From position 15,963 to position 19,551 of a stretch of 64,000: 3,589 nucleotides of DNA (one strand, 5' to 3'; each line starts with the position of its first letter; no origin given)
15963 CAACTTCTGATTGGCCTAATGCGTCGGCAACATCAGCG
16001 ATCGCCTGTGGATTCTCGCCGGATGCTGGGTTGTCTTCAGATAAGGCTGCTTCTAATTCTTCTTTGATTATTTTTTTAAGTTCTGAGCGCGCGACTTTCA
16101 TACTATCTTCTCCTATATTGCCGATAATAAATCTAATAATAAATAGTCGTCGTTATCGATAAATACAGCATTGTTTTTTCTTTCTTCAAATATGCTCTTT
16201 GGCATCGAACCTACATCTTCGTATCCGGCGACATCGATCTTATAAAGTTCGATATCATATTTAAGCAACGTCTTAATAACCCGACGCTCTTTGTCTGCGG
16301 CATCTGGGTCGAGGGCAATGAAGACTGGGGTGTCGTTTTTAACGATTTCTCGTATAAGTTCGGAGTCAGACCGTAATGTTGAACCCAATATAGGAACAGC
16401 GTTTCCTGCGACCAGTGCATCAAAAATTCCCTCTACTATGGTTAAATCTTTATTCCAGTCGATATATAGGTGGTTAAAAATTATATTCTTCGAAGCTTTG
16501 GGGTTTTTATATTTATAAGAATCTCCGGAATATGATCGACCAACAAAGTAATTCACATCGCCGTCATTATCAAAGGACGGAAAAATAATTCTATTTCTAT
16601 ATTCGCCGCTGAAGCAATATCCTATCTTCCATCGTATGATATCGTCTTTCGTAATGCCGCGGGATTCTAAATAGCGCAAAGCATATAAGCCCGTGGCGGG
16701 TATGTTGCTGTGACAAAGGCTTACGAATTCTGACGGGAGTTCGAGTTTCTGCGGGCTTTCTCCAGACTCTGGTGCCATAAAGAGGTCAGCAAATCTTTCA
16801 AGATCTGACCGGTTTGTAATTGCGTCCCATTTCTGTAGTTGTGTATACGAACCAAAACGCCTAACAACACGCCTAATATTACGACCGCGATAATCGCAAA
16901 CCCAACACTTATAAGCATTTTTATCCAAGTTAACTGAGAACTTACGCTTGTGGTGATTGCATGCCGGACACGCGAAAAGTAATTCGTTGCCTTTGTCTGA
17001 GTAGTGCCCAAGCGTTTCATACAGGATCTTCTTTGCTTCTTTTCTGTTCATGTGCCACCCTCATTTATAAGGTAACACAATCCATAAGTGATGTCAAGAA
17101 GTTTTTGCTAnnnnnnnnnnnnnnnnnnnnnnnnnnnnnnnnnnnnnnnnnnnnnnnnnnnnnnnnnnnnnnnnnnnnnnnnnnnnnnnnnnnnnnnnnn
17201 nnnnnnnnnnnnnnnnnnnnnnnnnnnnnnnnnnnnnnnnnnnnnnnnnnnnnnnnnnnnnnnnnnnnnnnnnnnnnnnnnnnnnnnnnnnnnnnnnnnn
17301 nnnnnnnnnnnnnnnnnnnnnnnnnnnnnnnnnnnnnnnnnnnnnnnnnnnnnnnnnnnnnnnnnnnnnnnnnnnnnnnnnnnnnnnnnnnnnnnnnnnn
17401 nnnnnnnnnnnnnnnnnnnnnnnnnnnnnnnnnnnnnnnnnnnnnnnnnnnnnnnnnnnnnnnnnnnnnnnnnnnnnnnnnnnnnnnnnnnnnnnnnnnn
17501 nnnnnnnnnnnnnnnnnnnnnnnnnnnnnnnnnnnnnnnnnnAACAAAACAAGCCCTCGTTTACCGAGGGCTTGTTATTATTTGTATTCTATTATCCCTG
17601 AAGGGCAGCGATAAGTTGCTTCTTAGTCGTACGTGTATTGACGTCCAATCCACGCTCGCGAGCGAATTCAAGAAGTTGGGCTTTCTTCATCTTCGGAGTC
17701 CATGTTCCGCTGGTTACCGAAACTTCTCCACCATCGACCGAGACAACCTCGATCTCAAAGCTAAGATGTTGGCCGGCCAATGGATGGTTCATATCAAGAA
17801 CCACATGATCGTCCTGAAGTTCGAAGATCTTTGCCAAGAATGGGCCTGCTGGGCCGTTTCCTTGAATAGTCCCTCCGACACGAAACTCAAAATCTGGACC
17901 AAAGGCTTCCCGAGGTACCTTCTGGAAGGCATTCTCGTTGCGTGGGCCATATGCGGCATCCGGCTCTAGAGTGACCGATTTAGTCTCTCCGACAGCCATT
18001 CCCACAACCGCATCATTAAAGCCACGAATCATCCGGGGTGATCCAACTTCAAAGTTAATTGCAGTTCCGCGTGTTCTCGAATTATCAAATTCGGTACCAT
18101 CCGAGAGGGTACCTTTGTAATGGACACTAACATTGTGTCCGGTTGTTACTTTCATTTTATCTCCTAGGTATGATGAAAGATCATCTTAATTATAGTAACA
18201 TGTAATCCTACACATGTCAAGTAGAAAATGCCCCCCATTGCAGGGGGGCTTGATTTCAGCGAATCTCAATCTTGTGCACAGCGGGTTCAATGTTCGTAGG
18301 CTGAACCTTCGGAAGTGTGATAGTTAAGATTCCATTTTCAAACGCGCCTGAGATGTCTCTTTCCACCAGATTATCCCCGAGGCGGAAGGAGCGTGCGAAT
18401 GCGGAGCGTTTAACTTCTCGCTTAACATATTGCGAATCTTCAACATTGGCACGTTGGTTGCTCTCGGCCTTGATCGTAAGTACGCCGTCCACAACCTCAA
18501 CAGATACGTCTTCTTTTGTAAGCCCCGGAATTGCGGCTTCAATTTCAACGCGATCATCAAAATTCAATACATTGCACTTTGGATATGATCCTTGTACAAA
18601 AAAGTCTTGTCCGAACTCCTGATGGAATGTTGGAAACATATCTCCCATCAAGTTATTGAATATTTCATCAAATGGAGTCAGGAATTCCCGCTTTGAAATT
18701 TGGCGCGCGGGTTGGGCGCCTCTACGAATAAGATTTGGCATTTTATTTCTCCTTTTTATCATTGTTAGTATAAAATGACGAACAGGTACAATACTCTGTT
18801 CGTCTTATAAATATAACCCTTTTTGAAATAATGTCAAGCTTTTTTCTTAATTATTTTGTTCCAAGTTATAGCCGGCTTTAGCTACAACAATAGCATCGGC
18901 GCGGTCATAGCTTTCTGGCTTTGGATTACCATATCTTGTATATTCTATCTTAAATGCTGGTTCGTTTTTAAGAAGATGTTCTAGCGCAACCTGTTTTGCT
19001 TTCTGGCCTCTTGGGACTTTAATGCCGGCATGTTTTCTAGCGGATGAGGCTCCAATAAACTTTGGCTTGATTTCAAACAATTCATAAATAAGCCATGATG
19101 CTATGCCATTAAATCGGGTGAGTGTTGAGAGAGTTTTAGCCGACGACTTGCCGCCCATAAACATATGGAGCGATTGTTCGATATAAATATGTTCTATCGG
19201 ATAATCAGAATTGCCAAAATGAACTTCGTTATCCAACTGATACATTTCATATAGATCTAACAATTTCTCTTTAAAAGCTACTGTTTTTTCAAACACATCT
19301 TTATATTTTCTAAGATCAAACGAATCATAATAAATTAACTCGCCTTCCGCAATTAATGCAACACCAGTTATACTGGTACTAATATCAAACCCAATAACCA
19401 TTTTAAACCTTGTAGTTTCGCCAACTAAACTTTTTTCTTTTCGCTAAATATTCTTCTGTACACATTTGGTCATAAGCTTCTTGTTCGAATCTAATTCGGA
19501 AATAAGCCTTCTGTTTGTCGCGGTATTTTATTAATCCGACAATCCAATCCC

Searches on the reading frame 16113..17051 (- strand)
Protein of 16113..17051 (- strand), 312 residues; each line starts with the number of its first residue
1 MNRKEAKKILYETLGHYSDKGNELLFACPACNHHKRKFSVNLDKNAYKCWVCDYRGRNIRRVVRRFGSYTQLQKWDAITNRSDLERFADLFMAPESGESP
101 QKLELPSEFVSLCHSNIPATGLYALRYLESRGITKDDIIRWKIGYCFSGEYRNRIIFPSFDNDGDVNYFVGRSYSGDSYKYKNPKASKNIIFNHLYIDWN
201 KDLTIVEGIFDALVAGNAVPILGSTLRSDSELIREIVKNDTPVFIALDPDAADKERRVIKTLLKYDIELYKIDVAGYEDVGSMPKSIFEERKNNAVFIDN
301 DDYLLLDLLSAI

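Call 8: search_protein_families(library=pfam, proteins=[window:16113-17051:-], max_evalue=0.001)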
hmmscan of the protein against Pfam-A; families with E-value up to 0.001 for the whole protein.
window:16113-17051:- (312 aa): 2 families
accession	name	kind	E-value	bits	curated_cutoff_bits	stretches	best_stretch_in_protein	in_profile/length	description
PF08275.17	DNAG_N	-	2.2e-08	34.7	26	0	151-187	75-112/128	DNA primase catalytic core, N-terminal domain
PF01807.25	Zn_ribbon_DnaG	-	0.00034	20.8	24.9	1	19-61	27-69/98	CHC2 zinc finger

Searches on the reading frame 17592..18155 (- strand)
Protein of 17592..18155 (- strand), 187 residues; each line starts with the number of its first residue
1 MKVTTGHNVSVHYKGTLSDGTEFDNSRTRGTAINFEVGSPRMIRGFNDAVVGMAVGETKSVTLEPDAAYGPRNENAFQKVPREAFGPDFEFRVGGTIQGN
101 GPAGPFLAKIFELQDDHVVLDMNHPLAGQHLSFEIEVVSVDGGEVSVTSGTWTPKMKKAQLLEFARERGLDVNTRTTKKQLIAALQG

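Call 74: search_protein_families(library=phrogs, proteins=[window:17592-18155:-], max_evalue=0.001)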
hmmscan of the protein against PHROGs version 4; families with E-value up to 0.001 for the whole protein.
window:17592-18155:- (187 aa): 2 families
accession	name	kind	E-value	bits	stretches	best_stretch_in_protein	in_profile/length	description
phrog_26774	-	unknown function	1.1e-06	28.6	1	4-69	160-222/435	-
phrog_3281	-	DNA, RNA and nucleotide metabolism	1.9e-05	26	1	155-186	70-101/107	endonuclease VII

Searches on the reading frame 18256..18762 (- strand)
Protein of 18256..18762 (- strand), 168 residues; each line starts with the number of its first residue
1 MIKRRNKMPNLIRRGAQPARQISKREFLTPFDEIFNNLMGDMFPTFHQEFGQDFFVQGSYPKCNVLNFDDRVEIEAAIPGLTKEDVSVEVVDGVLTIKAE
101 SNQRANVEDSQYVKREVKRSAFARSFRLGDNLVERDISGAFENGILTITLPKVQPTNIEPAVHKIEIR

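Call 74: search_protein_families(library=phrogs, proteins=[window:18256-18762:-], max_evalue=0.001)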
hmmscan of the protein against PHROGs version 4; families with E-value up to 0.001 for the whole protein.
window:18256-18762:- (168 aa): 1 family
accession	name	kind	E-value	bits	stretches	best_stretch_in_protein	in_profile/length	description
phrog_432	-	other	2.3e-23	83.6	1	36-165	20-147/148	Hsp20 heat shock protein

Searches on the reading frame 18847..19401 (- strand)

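Call 74: search_protein_families(library=phrogs, proteins=[window:18847-19401:-], max_evalue=0.001)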
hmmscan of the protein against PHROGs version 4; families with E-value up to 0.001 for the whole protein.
window:18847-19401:- (184 aa): 3 families
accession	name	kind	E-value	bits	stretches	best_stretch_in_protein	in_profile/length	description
phrog_827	-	DNA, RNA and nucleotide metabolism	1.8e-10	42.2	1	2-180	3-158/161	Holliday junction resolvase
phrog_159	-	DNA, RNA and nucleotide metabolism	4.6e-09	36.7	1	1-182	89-251/330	RuvC-like Holliday junction resolvase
phrog_1770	-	DNA, RNA and nucleotide metabolism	0.00021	22.3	1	1-181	5-151/158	Holliday junction resolvase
